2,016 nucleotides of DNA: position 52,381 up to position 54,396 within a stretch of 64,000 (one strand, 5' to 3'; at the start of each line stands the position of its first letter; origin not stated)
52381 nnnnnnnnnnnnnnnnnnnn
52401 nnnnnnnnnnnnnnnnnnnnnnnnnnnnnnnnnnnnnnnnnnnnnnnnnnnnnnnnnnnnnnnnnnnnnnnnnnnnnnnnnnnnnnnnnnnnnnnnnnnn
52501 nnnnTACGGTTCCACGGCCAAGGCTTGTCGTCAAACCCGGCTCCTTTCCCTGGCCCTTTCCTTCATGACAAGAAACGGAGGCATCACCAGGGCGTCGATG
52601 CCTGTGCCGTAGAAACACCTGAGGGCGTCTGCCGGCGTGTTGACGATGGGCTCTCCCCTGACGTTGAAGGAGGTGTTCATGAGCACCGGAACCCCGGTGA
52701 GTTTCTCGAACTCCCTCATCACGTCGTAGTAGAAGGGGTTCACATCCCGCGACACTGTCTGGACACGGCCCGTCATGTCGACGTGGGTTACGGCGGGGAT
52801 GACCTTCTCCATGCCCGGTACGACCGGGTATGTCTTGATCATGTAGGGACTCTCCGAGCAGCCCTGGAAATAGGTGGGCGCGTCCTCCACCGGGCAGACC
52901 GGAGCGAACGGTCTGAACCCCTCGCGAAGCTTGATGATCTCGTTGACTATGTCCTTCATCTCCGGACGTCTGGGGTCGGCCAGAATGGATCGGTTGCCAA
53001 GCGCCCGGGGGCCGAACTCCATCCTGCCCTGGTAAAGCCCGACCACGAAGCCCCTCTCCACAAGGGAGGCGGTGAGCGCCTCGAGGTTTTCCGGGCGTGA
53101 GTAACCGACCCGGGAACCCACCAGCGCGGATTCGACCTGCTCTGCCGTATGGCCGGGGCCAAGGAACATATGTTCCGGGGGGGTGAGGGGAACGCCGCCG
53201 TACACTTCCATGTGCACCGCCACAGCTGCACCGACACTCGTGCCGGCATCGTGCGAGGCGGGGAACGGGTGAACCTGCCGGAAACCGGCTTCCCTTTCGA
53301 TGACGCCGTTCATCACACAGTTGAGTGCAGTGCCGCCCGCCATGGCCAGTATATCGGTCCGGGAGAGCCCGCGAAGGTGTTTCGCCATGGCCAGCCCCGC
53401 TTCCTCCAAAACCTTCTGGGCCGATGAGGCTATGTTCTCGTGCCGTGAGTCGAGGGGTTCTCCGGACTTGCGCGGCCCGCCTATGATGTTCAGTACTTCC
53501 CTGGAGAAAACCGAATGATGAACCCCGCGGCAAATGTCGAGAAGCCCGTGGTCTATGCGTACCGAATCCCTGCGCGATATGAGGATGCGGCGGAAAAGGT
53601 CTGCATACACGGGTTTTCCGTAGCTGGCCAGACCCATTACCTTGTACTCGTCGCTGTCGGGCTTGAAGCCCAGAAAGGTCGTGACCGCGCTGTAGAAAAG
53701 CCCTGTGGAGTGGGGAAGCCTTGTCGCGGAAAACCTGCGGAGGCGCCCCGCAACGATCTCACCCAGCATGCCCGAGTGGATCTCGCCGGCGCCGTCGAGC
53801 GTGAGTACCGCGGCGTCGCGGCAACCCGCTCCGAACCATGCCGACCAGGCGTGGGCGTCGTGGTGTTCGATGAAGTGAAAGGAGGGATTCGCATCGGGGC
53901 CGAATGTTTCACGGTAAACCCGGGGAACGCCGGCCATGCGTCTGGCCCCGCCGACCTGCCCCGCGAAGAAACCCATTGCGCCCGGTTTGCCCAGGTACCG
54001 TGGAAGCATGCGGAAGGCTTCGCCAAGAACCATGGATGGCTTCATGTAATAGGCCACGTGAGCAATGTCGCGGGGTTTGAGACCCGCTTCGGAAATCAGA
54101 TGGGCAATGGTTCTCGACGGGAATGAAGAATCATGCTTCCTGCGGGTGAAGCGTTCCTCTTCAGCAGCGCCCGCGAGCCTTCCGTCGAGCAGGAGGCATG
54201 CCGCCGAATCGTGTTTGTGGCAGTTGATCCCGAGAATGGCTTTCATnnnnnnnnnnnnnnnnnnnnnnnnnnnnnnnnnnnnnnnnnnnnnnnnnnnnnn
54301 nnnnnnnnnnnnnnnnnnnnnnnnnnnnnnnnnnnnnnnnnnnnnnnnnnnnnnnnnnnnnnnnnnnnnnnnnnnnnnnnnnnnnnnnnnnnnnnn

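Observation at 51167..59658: Sigma-54-flanked envelope-modification locus: M23 lipoprotein, GT2, NodU-like carbamoyltransferase and a pseudo-receiver bEBP, divergent from NtrC-like and REC-GAF-HD-GYP regulators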

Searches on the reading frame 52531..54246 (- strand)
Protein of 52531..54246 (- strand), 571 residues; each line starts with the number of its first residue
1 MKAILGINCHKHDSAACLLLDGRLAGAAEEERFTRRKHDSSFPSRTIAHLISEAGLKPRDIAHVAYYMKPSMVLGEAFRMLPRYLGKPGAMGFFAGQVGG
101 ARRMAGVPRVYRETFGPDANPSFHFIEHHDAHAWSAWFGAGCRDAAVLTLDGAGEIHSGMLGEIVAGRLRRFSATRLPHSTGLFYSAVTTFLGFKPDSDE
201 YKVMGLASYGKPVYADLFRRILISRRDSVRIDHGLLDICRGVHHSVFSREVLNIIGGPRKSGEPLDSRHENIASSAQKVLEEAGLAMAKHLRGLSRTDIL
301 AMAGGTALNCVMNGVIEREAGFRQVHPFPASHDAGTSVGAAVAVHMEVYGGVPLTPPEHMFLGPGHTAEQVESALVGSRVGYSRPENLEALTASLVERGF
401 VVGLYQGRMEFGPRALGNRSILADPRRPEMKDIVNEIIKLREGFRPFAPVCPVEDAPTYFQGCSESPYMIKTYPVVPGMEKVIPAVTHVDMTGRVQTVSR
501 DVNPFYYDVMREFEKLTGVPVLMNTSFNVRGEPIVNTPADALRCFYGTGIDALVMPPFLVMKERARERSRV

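Call 5: search_protein_families(library=pfam, proteins=[window:52531-54246:-], max_evalue=0.01)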
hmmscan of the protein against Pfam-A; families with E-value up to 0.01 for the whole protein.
window:52531-54246:- (571 aa): 2 families
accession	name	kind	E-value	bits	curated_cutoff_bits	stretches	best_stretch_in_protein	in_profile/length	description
PF16861.10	Carbam_trans_C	-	1.6e-68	230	27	1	393-562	1-170/170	Carbamoyltransferase C-terminus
PF02543.21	Carbam_trans_N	-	3.8e-45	155.3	24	1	4-342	2-346/346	Carbamoyltransferase N-terminus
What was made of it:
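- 52531..54246 (-): Class III (NodU/CmcH/TobZ/GdmN-type) O-carbamoyltransferase with a Kae1-like N-domain and a YrdC-like C-domain. Facultative member of the block. Pfam Carbam_trans_N 3.8e-45 and Carbam_trans_C 1.6e-68 (call 5).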

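Call 6: find_homologous_proteins(query=window:52531-54246:-, max_evalue=1e-20)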
Query window:52531-54246:- (571 aa): 8000 proteins with E <= 1e-20 among 8000 candidates; the best 120 are listed.
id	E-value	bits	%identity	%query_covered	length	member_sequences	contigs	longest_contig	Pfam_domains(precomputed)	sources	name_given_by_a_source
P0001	0.0e+0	1219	92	100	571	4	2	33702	PF02543.22,PF16861.11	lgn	-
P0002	0.0e+0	1215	92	100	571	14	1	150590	PF02543.22,PF16861.11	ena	-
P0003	0.0e+0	1198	91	100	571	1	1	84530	PF02543.22,PF16861.11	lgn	-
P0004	0.0e+0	1097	84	100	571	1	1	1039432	PF02543.22,PF16861.11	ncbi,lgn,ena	-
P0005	0.0e+0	1083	82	100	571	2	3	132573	PF02543.22,PF16861.11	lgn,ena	-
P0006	0.0e+0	1066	81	100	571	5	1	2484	PF02543.22,PF16861.11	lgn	-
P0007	0.0e+0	1035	78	99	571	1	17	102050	PF02543.22,PF16861.11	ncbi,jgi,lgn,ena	jgi:carbamoyltransferase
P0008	0.0e+0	1031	79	100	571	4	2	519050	PF02543.22,PF16861.11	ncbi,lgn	-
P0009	0.0e+0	1011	77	100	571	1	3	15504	PF02543.22,PF16861.11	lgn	-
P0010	1.6e-292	989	75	100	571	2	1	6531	PF02543.22,PF16861.11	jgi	jgi:carbamoyltransferase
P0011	9.2e-239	812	62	99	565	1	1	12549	PF02543.22,PF16861.11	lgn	-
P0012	1.0e-238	811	62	99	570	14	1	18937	PF02543.22,PF16861.11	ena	-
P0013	1.5e-237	808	63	99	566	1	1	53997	PF02543.22,PF16861.11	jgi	jgi:carbamoyltransferase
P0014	2.7e-237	807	61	99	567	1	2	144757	PF02543.22,PF16861.11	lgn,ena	-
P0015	3.5e-236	803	61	100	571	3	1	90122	PF02543.22,PF16861.11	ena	-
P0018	3.9e-235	800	61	99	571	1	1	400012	PF02543.22,PF16861.11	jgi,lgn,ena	-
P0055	4.4e-205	700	55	99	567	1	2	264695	PF02543.22,PF00814.32,PF16861.11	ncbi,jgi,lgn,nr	ncbi:MAG: hypothetical protein AVO35_01895 [Candidatus Aegiribacteria sp. MLS_C]|nr:MAG: hypothetica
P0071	8.9e-201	686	55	99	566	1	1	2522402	PF02543.22,PF16861.11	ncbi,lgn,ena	-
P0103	4.5e-173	595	50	98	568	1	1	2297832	PF02543.22,PF16861.11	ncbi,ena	-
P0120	1.2e-141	491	45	98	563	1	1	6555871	PF02543.22,PF16861.11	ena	-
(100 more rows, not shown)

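Call 8: find_encoding_contigs(protein=P0004, flank=10000, max_places=1)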
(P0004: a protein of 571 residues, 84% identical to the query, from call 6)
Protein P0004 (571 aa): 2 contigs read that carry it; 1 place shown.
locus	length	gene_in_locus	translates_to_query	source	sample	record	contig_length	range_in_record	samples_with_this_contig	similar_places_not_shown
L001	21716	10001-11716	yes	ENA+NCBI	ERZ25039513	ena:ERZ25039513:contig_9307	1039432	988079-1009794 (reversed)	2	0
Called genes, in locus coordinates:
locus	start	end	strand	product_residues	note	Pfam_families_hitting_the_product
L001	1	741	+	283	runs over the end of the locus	-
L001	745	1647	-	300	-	PF03193:RsgA_GTPase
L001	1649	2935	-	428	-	-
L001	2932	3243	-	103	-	PF04977:DivIC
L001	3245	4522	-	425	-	PF03952:Enolase_N, PF00113:Enolase_C, PF13378:MR_MLE_C (weak)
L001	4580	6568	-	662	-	PF00072:Response_reg, PF01966:HD, PF13487:HD_5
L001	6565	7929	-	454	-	PF00072:Response_reg, PF00158:Sigma54_activat, PF14532:Sigma54_activ_2, PF00004:AAA (faint), PF07728:AAA_5, PF25601:AAA_lid_14, PF18024:HTH_50 (weak), PF02954:HTH_8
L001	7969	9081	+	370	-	PF01551:Peptidase_M23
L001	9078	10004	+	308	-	PF00535:Glycos_transf_2, PF13641:Glyco_tranf_2_3, PF13632:Glyco_trans_2_3, PF02709:Glyco_transf_7C (weak)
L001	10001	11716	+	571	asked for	PF02543:Carbam_trans_N, PF16861:Carbam_trans_C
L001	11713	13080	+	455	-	PF00158:Sigma54_activat, PF14532:Sigma54_activ_2, PF01078:Mg_chelatase (faint), PF07728:AAA_5, PF25601:AAA_lid_14, PF02954:HTH_8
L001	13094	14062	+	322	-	PF01145:Band_7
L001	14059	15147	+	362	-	PF01145:Band_7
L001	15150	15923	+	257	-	PF01370:Epimerase, PF04321:RmlD_sub_bind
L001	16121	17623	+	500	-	-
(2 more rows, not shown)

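Call 9: find_encoding_contigs(protein=P0018, flank=10000, max_places=1)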
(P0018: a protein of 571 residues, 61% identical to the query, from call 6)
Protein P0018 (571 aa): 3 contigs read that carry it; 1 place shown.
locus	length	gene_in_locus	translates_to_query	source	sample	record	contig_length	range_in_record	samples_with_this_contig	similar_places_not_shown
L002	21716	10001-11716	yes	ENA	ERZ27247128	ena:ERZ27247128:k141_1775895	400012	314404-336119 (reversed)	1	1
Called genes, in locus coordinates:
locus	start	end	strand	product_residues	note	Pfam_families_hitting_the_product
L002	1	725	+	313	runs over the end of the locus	PF02729:OTCace_N, PF00185:OTCace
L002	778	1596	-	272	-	PF03193:RsgA_GTPase, PF01926:MMR_HSR1 (weak)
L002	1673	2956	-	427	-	-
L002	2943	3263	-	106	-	PF04977:DivIC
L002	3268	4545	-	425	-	PF03952:Enolase_N, PF00113:Enolase_C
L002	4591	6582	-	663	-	PF00072:Response_reg, PF01966:HD, PF13487:HD_5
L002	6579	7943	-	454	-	PF00072:Response_reg, PF00158:Sigma54_activat, PF14532:Sigma54_activ_2, PF07728:AAA_5 (weak), PF25601:AAA_lid_14, PF02954:HTH_8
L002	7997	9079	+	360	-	PF01551:Peptidase_M23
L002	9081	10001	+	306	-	PF00535:Glycos_transf_2, PF13641:Glyco_tranf_2_3, PF13632:Glyco_trans_2_3 (weak)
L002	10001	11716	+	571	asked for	PF02543:Carbam_trans_N, PF16861:Carbam_trans_C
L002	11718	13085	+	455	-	PF00158:Sigma54_activat, PF14532:Sigma54_activ_2, PF07728:AAA_5, PF25601:AAA_lid_14, PF02954:HTH_8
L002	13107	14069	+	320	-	PF01145:Band_7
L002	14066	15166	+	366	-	PF01145:Band_7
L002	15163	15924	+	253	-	PF01370:Epimerase, PF04321:RmlD_sub_bind, PF16363:GDP_Man_Dehyd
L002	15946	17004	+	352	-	-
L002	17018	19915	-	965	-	PF02463:SMC_N (faint), PF20703:nSTAND1 (faint), PF00005:ABC_tran (faint), PF13191:AAA_16 (faint), PF13555:AAA_29 (faint), PF17760:UvrA_inter, PF17755:UvrA_DNA-bind, PF13304:AAA_21 (faint)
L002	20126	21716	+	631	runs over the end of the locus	PF00012:HSP70, PF06723:MreB_Mbl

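Call 10: find_encoding_contigs(protein=P0055, flank=10000, max_places=1)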
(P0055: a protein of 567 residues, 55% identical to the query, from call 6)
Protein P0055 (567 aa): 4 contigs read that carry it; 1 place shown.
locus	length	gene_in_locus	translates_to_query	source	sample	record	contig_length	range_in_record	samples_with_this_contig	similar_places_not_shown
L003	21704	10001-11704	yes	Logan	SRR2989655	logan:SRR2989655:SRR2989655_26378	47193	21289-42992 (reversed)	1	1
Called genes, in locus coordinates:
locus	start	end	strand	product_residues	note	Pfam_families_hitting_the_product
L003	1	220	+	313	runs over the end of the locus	PF02729:OTCace_N, PF00185:OTCace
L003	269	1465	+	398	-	PF02563:Poly_export, PF10531:SLBB (weak), PF22461:SLBB_2, PF10531:SLBB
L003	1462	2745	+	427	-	PF02706:Wzz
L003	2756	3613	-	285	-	PF03193:RsgA_GTPase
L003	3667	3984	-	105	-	PF04977:DivIC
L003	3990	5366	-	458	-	PF03952:Enolase_N, PF00113:Enolase_C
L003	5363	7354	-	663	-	PF00072:Response_reg, PF01966:HD, PF13487:HD_5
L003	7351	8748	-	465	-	PF00072:Response_reg, PF00158:Sigma54_activat, PF14532:Sigma54_activ_2, PF07728:AAA_5, PF25601:AAA_lid_14, PF02954:HTH_8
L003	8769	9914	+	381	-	PF01551:Peptidase_M23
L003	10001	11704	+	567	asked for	PF02543:Carbam_trans_N, PF00814:TsaD (faint), PF16861:Carbam_trans_C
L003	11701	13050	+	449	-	PF00072:Response_reg, PF00158:Sigma54_activat, PF14532:Sigma54_activ_2, PF01078:Mg_chelatase (faint), PF07724:AAA_2 (weak), PF07728:AAA_5, PF25601:AAA_lid_14, PF02954:HTH_8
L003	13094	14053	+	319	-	PF01145:Band_7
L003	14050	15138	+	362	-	PF01145:Band_7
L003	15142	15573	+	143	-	PF13622:4HBT_3 (weak), PF03061:4HBT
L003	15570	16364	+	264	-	PF01370:Epimerase, PF04321:RmlD_sub_bind, PF16363:GDP_Man_Dehyd (weak)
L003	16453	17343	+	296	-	-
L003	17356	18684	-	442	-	PF00587:tRNA-synt_2b, PF03129:HGTP_anticodon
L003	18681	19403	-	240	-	PF11967:RecO_N, PF02565:RecO_C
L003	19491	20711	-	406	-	PF00571:CBS (weak), PF03471:CorC_HlyC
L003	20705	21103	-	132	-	PF02130:YbeY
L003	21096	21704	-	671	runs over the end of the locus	PF07698:7TM-7TMR_HD, PF08668:HDOD (faint), PF01966:HD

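Call 11: find_encoding_contigs(protein=P0103, flank=10000, max_places=1)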
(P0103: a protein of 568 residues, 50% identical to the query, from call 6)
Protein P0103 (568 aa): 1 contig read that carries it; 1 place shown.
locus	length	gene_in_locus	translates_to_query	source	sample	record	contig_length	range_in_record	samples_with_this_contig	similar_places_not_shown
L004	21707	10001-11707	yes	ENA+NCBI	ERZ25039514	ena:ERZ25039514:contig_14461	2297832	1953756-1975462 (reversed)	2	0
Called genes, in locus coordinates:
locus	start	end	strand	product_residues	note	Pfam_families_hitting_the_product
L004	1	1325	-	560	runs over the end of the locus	PF00027:cNMP_binding, PF01946:Thi4 (weak), PF00890:FAD_binding_2 (weak), PF07992:Pyr_redox_2, PF12831:FAD_oxidored (weak), PF13738:Pyr_redox_3, PF00070:Pyr_redox (weak)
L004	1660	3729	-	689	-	PF00141:peroxidase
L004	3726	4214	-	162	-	PF01475:FUR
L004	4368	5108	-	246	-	PF02463:SMC_N (weak), PF00005:ABC_tran, PF13304:AAA_21 (faint)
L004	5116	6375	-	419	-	PF12704:MacB_PCD, PF02687:FtsX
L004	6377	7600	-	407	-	PF12704:MacB_PCD, PF02687:FtsX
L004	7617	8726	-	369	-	PF25973:BSH_CzcB (faint), PF25989:YknX_C (faint), PF25917:BSH_RND (weak), PF25885:HH_EMRA (weak), PF26002:Beta-barrel_AprE (weak)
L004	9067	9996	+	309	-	PF13641:Glyco_tranf_2_3 (weak), PF00535:Glycos_transf_2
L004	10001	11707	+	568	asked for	PF02543:Carbam_trans_N, PF16861:Carbam_trans_C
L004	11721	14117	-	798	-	PF08126:Propeptide_C25 (faint), PF01364:Peptidase_C25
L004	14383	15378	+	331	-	PF00512:HisKA, PF02518:HATPase_c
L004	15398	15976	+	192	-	PF16697:Yop-YscD_cpl, PF00498:FHA, PF07719:TPR_2 (faint)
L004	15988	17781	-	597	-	PF00069:Pkinase, PF01636:APH (faint), PF07714:PK_Tyr_Ser-Thr, PF03109:ABC1 (faint)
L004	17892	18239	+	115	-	-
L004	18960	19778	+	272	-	PF04055:Radical_SAM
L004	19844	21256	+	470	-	PF03062:MBOAT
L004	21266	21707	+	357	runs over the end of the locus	PF07611:DUF1574, PF27429:LB_356 (weak)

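Call 12: find_encoding_contigs(protein=P0120, flank=10000, max_places=1)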
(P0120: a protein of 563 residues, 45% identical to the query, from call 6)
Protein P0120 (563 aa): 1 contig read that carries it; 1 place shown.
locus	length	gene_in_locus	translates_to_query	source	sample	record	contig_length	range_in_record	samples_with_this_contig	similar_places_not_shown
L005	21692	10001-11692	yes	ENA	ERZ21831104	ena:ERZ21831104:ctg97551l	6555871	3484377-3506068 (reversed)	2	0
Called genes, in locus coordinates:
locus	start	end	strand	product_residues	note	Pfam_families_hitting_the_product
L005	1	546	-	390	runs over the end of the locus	PF04389:Peptidase_M28 (weak), PF01546:Peptidase_M20 (faint)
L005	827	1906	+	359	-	PF01734:Patatin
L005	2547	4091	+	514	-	PF02310:B12-binding, PF04055:Radical_SAM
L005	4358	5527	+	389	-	PF13439:Glyco_transf_4, PF13579:Glyco_trans_4_4, PF00534:Glycos_transf_1, PF13524:Glyco_trans_1_2, PF13692:Glyco_trans_1_4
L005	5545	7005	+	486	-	PF02310:B12-binding, PF04055:Radical_SAM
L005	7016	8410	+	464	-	PF01943:Polysacc_synt, PF13440:Polysacc_synt_3, PF01554:MatE (weak)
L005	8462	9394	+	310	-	PF00685:Sulfotransfer_1 (weak), PF13469:Sulfotransfer_3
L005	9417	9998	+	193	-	-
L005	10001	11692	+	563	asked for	PF02543:Carbam_trans_N, PF16861:Carbam_trans_C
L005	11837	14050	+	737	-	-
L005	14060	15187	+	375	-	PF00534:Glycos_transf_1, PF13692:Glyco_trans_1_4, PF13524:Glyco_trans_1_2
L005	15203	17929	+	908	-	-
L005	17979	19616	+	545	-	PF13231:PMT_2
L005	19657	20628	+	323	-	PF00535:Glycos_transf_2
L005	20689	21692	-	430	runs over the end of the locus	PF00534:Glycos_transf_1 (weak)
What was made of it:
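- Closest known: Class III O-carbamoyltransferases. Different: Outside the phylum only two contexts were inspected: a large polysaccharide cluster (L005, call 12) and a lone GT2-CT pair (L004, call 11).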

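Call 13: find_encoding_contigs(protein=P0071, flank=10000, max_places=1)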
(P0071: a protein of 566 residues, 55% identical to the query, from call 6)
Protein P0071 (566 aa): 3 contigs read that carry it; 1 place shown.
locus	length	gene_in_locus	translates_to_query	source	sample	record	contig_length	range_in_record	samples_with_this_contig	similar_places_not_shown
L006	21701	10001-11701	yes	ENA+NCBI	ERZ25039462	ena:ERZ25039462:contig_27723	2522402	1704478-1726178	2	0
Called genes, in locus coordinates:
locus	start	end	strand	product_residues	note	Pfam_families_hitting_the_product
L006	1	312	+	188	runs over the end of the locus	-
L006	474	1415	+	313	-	PF02729:OTCace_N, PF00185:OTCace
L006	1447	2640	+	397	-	PF02563:Poly_export, PF10531:SLBB (weak), PF22461:SLBB_2 (weak)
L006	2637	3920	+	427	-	PF02706:Wzz (weak), PF13807:GNVR (weak)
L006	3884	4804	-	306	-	PF03193:RsgA_GTPase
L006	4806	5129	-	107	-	PF04977:DivIC (weak)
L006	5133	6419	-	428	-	PF03952:Enolase_N, PF00113:Enolase_C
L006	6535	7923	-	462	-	PF00072:Response_reg, PF00158:Sigma54_activat, PF14532:Sigma54_activ_2, PF07728:AAA_5, PF25601:AAA_lid_14, PF02954:HTH_8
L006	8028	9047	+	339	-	PF01551:Peptidase_M23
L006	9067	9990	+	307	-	PF00535:Glycos_transf_2, PF13641:Glyco_tranf_2_3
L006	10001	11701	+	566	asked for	PF02543:Carbam_trans_N, PF16861:Carbam_trans_C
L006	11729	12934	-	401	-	PF00158:Sigma54_activat, PF14532:Sigma54_activ_2, PF01078:Mg_chelatase (faint), PF07728:AAA_5, PF25601:AAA_lid_14, PF02954:HTH_8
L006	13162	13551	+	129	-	PF03061:4HBT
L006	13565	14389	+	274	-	PF04321:RmlD_sub_bind, PF01370:Epimerase, PF16363:GDP_Man_Dehyd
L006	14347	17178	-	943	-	PF00005:ABC_tran (faint), PF02463:SMC_N (faint), PF13191:AAA_16 (faint), PF13555:AAA_29 (faint), PF20703:nSTAND1 (faint), PF17760:UvrA_inter, PF17755:UvrA_DNA-bind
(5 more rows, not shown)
